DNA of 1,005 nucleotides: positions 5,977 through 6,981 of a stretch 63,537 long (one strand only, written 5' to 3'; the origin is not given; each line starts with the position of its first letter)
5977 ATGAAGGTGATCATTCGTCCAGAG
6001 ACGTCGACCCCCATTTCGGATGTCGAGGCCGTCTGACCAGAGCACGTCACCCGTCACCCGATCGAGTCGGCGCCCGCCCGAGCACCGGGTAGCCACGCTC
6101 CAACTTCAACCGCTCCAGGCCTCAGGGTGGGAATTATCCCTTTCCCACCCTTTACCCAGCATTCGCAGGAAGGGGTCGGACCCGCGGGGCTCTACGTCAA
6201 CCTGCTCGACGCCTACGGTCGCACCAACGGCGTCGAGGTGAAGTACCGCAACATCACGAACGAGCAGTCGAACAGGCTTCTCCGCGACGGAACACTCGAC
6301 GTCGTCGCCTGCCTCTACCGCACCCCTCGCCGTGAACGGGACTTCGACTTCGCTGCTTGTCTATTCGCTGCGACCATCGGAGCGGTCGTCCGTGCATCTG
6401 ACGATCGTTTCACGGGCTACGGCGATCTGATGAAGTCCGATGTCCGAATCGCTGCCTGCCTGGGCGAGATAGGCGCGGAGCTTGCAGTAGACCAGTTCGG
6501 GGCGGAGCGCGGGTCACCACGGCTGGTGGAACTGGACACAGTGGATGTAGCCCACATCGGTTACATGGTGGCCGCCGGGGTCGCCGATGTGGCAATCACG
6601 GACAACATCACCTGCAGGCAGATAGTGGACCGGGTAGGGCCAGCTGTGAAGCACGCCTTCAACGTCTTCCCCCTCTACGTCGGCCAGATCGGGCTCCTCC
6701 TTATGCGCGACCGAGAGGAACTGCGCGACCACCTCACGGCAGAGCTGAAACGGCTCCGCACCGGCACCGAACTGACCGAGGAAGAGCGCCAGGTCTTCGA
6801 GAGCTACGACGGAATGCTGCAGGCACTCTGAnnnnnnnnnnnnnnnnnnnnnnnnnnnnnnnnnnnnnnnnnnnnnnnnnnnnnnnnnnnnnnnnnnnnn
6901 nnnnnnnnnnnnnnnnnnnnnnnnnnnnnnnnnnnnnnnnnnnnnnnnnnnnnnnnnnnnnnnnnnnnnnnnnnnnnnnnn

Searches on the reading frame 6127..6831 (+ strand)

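Call 103: search_protein_families(library=pfam, proteins=[window:6127-6831:+], max_evalue=0.001)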
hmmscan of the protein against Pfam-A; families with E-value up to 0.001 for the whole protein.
window:6127-6831:+ (234 aa): 1 family
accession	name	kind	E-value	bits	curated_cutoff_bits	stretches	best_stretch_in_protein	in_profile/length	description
PF00497.25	SBP_bac_3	-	7.3e-13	48.9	26.4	1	6-222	9-128/132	Bacterial extracellular solute-binding proteins, family 3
